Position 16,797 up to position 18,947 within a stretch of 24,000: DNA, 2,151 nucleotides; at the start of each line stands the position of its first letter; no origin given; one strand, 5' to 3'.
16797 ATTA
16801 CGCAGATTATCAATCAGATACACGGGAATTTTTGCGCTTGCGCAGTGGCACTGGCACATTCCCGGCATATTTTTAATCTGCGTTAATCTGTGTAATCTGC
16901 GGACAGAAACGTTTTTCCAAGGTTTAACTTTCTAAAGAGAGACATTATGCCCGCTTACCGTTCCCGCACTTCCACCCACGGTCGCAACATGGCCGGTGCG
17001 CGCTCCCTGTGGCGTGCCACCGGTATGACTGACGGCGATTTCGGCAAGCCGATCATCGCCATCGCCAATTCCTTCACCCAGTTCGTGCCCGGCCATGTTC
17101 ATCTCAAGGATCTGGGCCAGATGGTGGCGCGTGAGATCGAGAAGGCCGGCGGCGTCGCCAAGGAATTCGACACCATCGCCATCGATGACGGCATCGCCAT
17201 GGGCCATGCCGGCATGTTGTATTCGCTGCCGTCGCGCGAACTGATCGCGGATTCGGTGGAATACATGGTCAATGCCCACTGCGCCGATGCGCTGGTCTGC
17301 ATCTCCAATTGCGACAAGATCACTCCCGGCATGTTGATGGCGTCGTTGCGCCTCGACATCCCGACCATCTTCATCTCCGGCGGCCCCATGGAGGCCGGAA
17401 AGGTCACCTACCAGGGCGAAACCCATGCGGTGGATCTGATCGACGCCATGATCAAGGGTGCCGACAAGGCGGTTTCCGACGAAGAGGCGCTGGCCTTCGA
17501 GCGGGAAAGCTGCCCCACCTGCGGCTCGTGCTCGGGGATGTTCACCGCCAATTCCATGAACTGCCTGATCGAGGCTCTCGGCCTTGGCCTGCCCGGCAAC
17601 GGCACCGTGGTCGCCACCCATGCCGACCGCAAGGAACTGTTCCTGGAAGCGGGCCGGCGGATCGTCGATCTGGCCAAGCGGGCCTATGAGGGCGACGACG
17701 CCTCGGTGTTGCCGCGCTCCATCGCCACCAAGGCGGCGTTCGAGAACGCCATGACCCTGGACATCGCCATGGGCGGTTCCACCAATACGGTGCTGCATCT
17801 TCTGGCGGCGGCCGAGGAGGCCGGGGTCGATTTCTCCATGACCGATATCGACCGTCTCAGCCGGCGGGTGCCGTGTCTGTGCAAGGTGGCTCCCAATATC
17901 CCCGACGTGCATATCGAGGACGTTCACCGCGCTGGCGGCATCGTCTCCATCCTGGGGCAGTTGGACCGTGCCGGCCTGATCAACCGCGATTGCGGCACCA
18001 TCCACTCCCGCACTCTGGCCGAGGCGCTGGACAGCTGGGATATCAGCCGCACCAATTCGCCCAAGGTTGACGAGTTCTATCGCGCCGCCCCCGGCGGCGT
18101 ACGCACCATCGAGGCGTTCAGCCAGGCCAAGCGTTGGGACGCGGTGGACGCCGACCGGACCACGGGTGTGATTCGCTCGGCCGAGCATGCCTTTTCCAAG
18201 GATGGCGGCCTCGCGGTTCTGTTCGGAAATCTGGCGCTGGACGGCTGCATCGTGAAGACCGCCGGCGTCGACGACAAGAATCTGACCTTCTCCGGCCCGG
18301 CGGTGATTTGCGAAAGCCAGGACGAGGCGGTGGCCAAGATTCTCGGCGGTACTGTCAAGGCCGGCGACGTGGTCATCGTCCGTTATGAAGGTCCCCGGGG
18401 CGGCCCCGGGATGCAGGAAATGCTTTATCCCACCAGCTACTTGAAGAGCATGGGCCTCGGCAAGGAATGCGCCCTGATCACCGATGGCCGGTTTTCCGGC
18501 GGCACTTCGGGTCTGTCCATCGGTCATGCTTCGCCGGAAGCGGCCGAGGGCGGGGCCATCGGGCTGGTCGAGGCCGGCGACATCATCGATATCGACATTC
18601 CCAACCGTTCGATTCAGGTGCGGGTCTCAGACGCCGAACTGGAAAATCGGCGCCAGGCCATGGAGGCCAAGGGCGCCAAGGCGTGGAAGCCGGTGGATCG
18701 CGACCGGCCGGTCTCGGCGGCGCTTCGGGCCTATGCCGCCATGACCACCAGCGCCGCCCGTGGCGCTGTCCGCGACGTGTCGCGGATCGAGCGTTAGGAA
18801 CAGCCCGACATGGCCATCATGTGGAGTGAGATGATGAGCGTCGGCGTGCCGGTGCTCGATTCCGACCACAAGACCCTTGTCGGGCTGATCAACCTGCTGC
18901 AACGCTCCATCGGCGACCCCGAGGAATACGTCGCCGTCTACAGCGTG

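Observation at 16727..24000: Abrupt switch of codon usage and taxonomic flavour at the lgt-ilvD spacer: the right-hand 7 kb looks like a different genome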

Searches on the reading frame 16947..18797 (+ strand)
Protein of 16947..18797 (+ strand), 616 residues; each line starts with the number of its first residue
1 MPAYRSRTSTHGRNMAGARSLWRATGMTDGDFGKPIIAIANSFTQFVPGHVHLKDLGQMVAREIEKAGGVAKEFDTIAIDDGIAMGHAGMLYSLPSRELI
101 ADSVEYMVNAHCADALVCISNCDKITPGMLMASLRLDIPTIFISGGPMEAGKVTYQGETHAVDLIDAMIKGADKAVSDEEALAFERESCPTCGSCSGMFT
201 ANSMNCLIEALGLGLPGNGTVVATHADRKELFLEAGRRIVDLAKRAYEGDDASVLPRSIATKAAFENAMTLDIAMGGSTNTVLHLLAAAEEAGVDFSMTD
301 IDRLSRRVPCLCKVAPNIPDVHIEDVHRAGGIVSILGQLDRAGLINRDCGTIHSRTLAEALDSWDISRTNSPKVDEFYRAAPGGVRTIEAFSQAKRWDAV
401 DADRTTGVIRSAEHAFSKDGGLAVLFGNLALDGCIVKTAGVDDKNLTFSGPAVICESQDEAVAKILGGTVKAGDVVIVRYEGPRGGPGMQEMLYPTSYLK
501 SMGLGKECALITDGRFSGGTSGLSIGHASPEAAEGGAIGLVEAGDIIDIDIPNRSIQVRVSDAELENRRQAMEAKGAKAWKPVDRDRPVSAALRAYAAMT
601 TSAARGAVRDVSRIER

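Call 4: search_protein_families(library=ncbifam, proteins=[window:16947-18797:+])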
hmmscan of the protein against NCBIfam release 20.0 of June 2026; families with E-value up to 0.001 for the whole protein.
window:16947-18797:+ (616 aa): 8 families
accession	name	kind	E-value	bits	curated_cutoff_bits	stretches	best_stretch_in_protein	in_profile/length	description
NF009103.0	PRK12448.1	equivalog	0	1163.9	710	1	1-615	1-615/616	dihydroxy-acid dehydratase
TIGR00110.1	ilvD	equivalog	3.3e-246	818.1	618.15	1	18-610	2-542/543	dihydroxy-acid dehydratase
NF002068.0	PRK00911.1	subfamily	3.9e-203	676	644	2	4-370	5-362/559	dihydroxy-acid dehydratase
NF004784.0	PRK06131.1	subfamily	3.5e-110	369.1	539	2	11-366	19-360/576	dihydroxy-acid dehydratase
NF009560.0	PRK13017.1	subfamily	3.9e-101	339.1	684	1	24-580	34-555/595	dihydroxy-acid dehydratase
NF009559.0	PRK13016.1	equivalog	2.1e-100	336.6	882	2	13-364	21-359/578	L-arabinonate dehydratase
TIGR01196.1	edd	equivalog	1.7e-72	244.6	708.25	1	34-595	64-588/601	phosphogluconate dehydratase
TIGR03432.1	yjhG_yagF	hypoth_equivalog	1.4e-65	221.6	808.15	1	46-599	79-618/640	YjhG/YagF family D-xylonate dehydratase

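Call 6: find_encoding_contigs(protein=window:16947-18797:+, flank=10000, max_places=10)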
Protein window:16947-18797:+ (616 aa): no gene with exactly this product is on record in the collection.

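Call 7: find_related_loci(query=window:16947-18794:+, collection=genome_contigs, flank=10000)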
Query window:16947-18794:+ (616 aa) in genome_contigs; peptide patterns used: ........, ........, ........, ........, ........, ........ (x = any residue, [..] = any of these).
600 stretches matched a pattern (row limit reached: there are more); 597 encode a relative of the query (tblastn E <= 1e-3); the best 80 are kept; 80 distinct loci.
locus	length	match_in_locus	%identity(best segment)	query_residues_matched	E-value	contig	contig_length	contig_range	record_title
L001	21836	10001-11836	83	1-612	0e+0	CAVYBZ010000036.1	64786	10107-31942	MAG: uncultured Alphaproteobacteria bacterium isolate MFD01223.bin.1.34 genome assembly, contig: contig_69602, whole gen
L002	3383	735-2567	80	1-611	0e+0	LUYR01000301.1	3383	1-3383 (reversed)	MAG: Rhodospirillales bacterium Alpha_05 Alpha_05_contig_271626, whole genome shotgun sequence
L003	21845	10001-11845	79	1-615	0e+0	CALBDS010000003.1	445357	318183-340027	MAG TPA_asm: uncultured Rhodospirillaceae bacterium isolate SRR3330203_bin.128_CONCOCT_v1.1_MAG genome assembly, contig:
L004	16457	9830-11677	79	1-616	0e+0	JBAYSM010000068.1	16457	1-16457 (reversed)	MAG: Rhodospirillaceae bacterium isolate SO_2016_LW2_70 scaffold06803_LW138R_2016, whole genome shotgun sequence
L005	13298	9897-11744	77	1-616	0e+0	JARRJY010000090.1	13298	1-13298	MAG: Gammaproteobacteria bacterium isolate Spart_032_MAG scaffold_12885, whole genome shotgun sequence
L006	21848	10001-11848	76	1-615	0e+0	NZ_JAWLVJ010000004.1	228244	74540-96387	Terasakiella sp. A23 Scaffold4, whole genome shotgun sequence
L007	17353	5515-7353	77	1-613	0e+0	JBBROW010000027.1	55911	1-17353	MAG: Caulobacterales bacterium isolate La1_metabat2.355 LA1C_B2.355_k141_1380573L_55911_cov_16.0000, whole genome shotgu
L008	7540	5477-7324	76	1-615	0e+0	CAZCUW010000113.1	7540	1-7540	MAG TPA_asm: uncultured Sphingopyxis sp. isolate binchicken_co123_208 genome assembly, contig: NODE_8434_length_7540_cov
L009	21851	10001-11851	76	1-616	0e+0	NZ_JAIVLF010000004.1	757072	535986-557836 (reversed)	Novosphingobium profundi strain EaN21-2 EaN21-2_ctg004, whole genome shotgun sequence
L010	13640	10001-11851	76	1-616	0e+0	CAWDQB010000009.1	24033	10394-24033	MAG: uncultured Acidobacteriaceae bacterium isolate MFD04780.bin.2.87 genome assembly, contig: contig_134979, whole geno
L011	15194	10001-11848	75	1-616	0e+0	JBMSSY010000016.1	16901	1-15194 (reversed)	MAG: Candidatus Methylopumilus sp. isolate ARD_V2_S1_100percent_par_metabat.9 NODE_419_length_16901_cov_5.781788, whole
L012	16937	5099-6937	76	1-613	0e+0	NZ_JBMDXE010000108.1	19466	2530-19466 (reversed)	MAG: Rhodopseudomonas sp. isolate FBaRs1_18 FBaRs1_contig108, whole genome shotgun sequence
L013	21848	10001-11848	75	1-616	0e+0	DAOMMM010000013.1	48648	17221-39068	MAG TPA_asm: Methylophilus sp. isolate AMR_MDS_4820 NODE_555_length_48648_cov_9.969419, whole genome shotgun sequence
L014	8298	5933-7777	77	1-616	0e+0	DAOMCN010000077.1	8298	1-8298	MAG TPA_asm: Acidocella sp. isolate AMR_MDS_5079 NODE_1402_length_8298_cov_4.107849, whole genome shotgun sequence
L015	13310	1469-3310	76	1-616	0e+0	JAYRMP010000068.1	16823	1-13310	MAG: Novosphingobium sp. isolate XM2_XAASGE2bin.4 NODE_1810_length_16823_cov_1.756828, whole genome shotgun sequence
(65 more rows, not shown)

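Call 13: find_homologous_proteins(query=window:16947-18794:+, max_evalue=1e-100)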
Query window:16947-18794:+ (616 aa): 8000 proteins with E <= 1e-100 among 8000 candidates; the best 120 are listed.
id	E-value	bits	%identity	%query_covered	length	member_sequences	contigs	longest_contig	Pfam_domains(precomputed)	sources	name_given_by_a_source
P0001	0.0e+0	1374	100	100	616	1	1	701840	PF24877.2,PF00920.28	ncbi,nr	ncbi:MAG: dihydroxy-acid dehydratase [Phaeospirillum sp.]|nr:dihydroxy-acid dehydratase [Phaeospiril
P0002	0.0e+0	1296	93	100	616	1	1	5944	PF24877.2,PF00920.28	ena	-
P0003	0.0e+0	1294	93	100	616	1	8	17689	PF24877.2,PF00920.28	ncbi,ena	-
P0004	0.0e+0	1287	93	100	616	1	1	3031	PF24877.2,PF00920.28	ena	-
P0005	0.0e+0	1282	92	100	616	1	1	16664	PF24877.2,PF00920.28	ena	-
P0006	0.0e+0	1278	92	100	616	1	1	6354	PF24877.2,PF00920.28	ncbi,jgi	jgi:dihydroxy-acid dehydratase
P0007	0.0e+0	1277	92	100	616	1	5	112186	PF24877.2,PF00920.28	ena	-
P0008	0.0e+0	1276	92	100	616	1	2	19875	PF24877.2,PF00920.28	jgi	-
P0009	0.0e+0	1275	92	100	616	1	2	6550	PF24877.2,PF00920.28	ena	-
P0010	0.0e+0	1273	92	100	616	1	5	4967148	PF24877.2,PF00920.28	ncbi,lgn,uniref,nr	ncbi:dihydroxy-acid dehydratase [Paramagnetospirillum magneticum]|uniref:Dihydroxy-acid dehydratase 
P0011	0.0e+0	1270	92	100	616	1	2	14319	PF24877.2,PF00920.28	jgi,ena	-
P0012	0.0e+0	1269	91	100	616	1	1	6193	PF24877.2,PF00920.28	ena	-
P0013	0.0e+0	1268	91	100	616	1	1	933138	PF24877.2,PF00920.28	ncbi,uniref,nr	ncbi:dihydroxy-acid dehydratase [Magnetospirillum sp. 15-1]|uniref:dihydroxy-acid dehydratase n=1 Ta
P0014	0.0e+0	1268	92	100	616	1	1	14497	PF24877.2,PF00920.28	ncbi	-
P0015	0.0e+0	1267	91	100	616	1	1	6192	PF24877.2,PF00920.28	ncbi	-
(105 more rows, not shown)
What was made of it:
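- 17039..18797 (+): Alpha-type (Magnetospirillum-clade) remainder of ilvD. The protein is 92-93% identical to Paramagnetospirillum IlvD (call 13).
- Tried and rejected: The large protein search was needed to place IlvD in the Magnetospirillum clade (call 13).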

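Call 14: find_encoding_contigs(protein=P0001, flank=10000, max_places=5)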
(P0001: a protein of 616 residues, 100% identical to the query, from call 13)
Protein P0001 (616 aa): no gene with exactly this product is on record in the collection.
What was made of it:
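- On Homologous-recombination replacement (real mosaic): The Gallionella block runs off the left end of the window, and the MAG contig is not retrievable with these tools (calls 6, 14).
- Tried and rejected: Exact look-up of the window's IlvD and of P0001 in the contig index found nothing (calls 6, 14).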

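Call 15: find_encoding_contigs(protein=P0010, flank=10000, max_places=3)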
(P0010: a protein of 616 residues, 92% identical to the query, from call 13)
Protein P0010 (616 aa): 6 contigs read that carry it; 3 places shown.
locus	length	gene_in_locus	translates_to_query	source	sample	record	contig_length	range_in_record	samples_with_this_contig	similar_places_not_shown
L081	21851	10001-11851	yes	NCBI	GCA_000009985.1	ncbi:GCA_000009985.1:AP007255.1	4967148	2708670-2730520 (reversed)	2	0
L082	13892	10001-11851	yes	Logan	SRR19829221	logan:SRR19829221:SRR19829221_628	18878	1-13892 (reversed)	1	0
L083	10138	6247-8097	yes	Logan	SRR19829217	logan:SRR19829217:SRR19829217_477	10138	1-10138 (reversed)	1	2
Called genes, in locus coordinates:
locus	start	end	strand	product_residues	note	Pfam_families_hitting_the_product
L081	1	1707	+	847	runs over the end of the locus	PF00512:HisKA, PF02518:HATPase_c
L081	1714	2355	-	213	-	PF00174:Oxidored_molyb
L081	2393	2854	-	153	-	PF01668:SmpB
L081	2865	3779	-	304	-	PF00701:DHDPS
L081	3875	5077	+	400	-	PF25917:BSH_RND (weak), PF25954:Beta-barrel_RND_2 (weak)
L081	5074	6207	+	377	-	PF12704:MacB_PCD, PF02687:FtsX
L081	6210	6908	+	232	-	PF00005:ABC_tran, PF13304:AAA_21 (faint), PF02463:SMC_N (weak)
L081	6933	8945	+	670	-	PF01464:SLT, PF27553:SLT_superhelical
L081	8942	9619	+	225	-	PF00702:Hydrolase, PF12710:HAD, PF13419:HAD_2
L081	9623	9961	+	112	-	-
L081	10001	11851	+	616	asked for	PF00920:ILVD_EDD_N, PF24877:ILV_EDD_C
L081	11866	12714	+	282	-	PF01814:Hemerythrin, PF00072:Response_reg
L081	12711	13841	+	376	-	PF14518:Haem_oxygenas_2 (weak)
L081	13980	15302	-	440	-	PF03372:Exo_endo_phos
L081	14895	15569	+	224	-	-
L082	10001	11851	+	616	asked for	PF00920:ILVD_EDD_N, PF24877:ILV_EDD_C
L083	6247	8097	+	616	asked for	PF00920:ILVD_EDD_N, PF24877:ILV_EDD_C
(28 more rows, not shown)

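Call 30: find_encoding_contigs(protein=P0003, flank=10000, max_places=4)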
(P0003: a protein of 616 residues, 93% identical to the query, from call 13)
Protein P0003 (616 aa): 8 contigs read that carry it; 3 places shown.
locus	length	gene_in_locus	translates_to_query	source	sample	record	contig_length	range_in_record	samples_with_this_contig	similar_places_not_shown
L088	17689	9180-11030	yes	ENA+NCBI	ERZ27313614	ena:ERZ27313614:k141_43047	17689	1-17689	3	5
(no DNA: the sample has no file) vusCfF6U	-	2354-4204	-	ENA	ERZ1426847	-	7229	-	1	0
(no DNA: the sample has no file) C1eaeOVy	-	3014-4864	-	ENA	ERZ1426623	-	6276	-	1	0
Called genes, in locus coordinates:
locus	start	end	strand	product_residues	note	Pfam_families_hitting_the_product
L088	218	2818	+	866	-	PF00512:HisKA, PF02518:HATPase_c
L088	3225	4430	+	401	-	PF00512:HisKA, PF02518:HATPase_c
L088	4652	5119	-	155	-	PF01668:SmpB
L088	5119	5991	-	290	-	PF00701:DHDPS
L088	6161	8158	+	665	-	PF01464:SLT, PF27553:SLT_superhelical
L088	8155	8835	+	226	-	PF00702:Hydrolase, PF12710:HAD (weak), PF13419:HAD_2, PF13242:Hydrolase_like (weak)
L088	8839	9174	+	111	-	-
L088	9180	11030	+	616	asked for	PF00920:ILVD_EDD_N, PF24877:ILV_EDD_C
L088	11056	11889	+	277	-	PF01814:Hemerythrin, PF00072:Response_reg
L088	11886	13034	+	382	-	PF14518:Haem_oxygenas_2 (faint)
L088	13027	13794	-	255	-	PF03372:Exo_endo_phos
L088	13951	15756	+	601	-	PF08447:PAS_3, PF08448:PAS_4 (weak), PF13426:PAS_9 (weak), PF00512:HisKA, PF02518:HATPase_c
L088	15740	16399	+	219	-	-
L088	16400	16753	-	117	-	PF01521:Fe-S_biosyn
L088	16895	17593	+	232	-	-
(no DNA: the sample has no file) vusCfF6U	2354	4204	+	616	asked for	PF00920:ILVD_EDD_N, PF24877:ILV_EDD_C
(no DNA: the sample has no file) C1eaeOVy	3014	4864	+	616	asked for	PF00920:ILVD_EDD_N, PF24877:ILV_EDD_C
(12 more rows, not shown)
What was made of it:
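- On Inter-genomic chimeric contig (assembly artefact): Right block is Magnetospirillum clade (calls 13, 15, 30).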

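Call 31: find_encoding_contigs(protein=P0007, flank=10000, max_places=2)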
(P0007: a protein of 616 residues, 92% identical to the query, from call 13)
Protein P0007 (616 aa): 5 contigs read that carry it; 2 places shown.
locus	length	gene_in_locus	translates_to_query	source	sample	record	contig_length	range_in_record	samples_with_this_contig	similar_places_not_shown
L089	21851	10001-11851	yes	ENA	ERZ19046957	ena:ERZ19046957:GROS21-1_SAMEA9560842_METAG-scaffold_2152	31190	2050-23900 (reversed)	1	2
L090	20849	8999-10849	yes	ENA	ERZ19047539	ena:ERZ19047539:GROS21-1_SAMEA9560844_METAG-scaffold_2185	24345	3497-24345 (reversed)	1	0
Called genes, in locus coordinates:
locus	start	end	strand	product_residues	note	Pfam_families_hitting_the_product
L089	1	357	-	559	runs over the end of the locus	PF02776:TPP_enzyme_N, PF00205:TPP_enzyme_M, PF02775:TPP_enzyme_C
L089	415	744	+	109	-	-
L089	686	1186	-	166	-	PF02464:CinA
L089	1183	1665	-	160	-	PF04608:PgpA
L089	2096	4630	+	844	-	PF00512:HisKA, PF02518:HATPase_c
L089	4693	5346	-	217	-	PF00174:Oxidored_molyb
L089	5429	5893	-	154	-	PF01668:SmpB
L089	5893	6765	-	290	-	PF00701:DHDPS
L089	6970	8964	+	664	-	PF01464:SLT, PF27553:SLT_superhelical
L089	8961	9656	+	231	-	PF00702:Hydrolase, PF13419:HAD_2, PF13242:Hydrolase_like (weak)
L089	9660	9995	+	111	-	-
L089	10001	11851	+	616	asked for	PF00920:ILVD_EDD_N, PF24877:ILV_EDD_C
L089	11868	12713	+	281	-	PF01814:Hemerythrin, PF00072:Response_reg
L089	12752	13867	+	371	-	PF14518:Haem_oxygenas_2 (faint)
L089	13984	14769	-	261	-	PF03372:Exo_endo_phos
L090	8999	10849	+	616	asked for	PF00920:ILVD_EDD_N, PF24877:ILV_EDD_C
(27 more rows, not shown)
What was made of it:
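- Right block keeps Magnetospirillum-clade synteny, with IlvD 92-93% identical (calls 13, 15, 30, 31).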

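Call 34: find_homologous_proteins(query=L088:8155-8832:+, max_evalue=1e-30)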
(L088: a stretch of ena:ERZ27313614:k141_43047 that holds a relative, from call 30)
Query L088:8155-8832:+ (226 aa): 5241 proteins with E <= 1e-30 among 6563 candidates; the best 120 are listed.
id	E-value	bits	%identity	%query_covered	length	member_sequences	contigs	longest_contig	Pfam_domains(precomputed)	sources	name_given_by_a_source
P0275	4.7e-146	502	100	100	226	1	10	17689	PF13419.13,PF00702.33,PF13242.13,PF12710.14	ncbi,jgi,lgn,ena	-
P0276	1.1e-114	400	79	100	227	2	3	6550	PF13419.13,PF00702.33,PF13242.13,PF12710.14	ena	-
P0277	6.4e-112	391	79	100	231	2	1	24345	PF13419.13,PF00702.33,PF13242.13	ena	-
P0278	3.6e-111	388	77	100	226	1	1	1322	PF13419.13,PF00702.33,PF12710.14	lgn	-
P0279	2.2e-104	366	75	100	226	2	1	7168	PF13419.13,PF00702.33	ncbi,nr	ncbi:MAG: haloacid dehalogenase type II [Magnetospirillum sp.]|nr:MAG: haloacid dehalogenase type II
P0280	2.8e-99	349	71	100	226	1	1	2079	PF13419.13,PF00702.33,PF12710.14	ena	-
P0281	2.9e-99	349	72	98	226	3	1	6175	PF13419.13,PF00702.33,PF12710.14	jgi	jgi:2-haloacid dehalogenase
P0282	2.4e-98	346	70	100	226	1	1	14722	PF13419.13,PF00702.33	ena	-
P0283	4.9e-97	342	69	100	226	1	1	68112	PF13419.13,PF00702.33,PF13242.13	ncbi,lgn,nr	ncbi:MAG: haloacid dehalogenase type II [Phaeospirillum sp.]|nr:haloacid dehalogenase type II [Phaeo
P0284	3.2e-95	336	68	100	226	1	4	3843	PF13419.13,PF00702.33,PF13242.13,PF12710.14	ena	-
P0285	2.9e-89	317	65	97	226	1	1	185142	PF13419.13,PF00702.33,PF12710.14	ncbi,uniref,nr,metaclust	ncbi:haloacid dehalogenase [Paramagnetospirillum marisnigri]|uniref:(S)-2-haloacid dehalogenase n=1 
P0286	3.2e-89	316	65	100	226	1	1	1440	PF13419.13,PF00702.33,PF12710.14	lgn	-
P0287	9.2e-89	315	64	100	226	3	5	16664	PF13419.13,PF00702.33,PF12710.14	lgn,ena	-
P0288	1.5e-85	304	62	97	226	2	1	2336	PF13419.13,PF00702.33,PF13242.13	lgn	-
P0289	1.5e-82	295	62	100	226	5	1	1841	PF13419.13,PF00702.33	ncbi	-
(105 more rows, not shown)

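Call 35: find_encoding_contigs(protein=P0283, flank=10000, max_places=6)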
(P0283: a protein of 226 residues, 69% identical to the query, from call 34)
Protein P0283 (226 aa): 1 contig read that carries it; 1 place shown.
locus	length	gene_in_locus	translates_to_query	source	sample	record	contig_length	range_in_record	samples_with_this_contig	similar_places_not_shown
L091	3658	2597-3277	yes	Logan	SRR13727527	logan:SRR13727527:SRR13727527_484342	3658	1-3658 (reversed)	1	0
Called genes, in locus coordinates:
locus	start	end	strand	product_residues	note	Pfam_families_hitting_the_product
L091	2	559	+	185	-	?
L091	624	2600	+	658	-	PF01464:SLT, PF27553:SLT_superhelical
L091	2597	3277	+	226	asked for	PF00702:Hydrolase, PF13419:HAD_2, PF13242:Hydrolase_like (faint)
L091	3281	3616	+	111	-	-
